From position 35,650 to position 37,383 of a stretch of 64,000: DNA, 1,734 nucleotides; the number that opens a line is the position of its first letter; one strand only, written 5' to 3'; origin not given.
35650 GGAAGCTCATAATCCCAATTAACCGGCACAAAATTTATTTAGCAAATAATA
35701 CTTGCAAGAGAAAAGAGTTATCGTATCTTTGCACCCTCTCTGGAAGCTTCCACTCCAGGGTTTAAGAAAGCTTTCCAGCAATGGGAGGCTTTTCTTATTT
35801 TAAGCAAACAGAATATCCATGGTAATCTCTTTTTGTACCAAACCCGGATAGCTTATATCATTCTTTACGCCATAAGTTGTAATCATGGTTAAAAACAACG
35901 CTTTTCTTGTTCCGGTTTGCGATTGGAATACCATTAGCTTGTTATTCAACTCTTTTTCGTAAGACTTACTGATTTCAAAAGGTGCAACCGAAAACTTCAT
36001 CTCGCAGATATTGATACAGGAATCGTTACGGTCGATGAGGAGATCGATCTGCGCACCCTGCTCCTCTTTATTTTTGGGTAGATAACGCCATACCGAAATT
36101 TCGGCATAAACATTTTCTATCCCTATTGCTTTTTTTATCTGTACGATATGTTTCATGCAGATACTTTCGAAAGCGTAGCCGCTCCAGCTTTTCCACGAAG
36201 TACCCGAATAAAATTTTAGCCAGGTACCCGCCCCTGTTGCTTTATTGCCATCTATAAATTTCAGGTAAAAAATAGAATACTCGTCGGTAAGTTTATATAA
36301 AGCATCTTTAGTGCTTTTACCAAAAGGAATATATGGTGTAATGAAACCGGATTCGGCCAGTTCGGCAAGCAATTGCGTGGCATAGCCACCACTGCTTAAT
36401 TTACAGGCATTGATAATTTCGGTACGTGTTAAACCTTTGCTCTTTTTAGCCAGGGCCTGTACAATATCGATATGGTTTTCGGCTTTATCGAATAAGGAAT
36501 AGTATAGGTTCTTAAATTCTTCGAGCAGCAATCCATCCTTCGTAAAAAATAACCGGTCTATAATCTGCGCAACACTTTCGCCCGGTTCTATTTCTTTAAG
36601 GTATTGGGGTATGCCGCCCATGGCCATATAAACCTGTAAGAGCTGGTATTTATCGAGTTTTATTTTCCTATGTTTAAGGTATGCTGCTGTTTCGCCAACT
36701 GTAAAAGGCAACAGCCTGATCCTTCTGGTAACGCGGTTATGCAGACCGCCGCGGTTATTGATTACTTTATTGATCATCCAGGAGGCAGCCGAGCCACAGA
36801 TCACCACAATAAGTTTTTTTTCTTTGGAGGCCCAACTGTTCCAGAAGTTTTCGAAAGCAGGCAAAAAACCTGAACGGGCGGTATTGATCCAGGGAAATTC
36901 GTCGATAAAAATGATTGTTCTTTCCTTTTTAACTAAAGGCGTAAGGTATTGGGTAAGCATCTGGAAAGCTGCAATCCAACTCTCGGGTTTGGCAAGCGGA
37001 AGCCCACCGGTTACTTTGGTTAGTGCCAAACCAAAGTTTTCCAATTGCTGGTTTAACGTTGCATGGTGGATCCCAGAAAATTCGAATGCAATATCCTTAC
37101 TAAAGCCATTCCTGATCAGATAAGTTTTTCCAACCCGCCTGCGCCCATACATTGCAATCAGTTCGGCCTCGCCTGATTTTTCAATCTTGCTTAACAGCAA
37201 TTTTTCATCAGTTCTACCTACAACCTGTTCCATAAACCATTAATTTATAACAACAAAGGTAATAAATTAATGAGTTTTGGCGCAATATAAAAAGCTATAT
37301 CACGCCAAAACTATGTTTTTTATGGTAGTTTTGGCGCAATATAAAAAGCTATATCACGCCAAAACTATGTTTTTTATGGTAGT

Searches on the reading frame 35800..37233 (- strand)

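Call 75: search_protein_families(library=pfam, proteins=[window:35800-37233:-], max_evalue=0.001)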
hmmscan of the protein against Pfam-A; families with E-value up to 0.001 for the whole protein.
window:35800-37233:- (477 aa): 2 families
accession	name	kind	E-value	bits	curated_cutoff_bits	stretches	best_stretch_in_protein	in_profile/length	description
PF01637.24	ATPase_2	-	3.9e-14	53.5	33.2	1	14-214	11-224/225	ATPase domain predominantly from Archaea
PF13173.12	AAA_14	-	9.8e-07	29.3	27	1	24-181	3-127/129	AAA domain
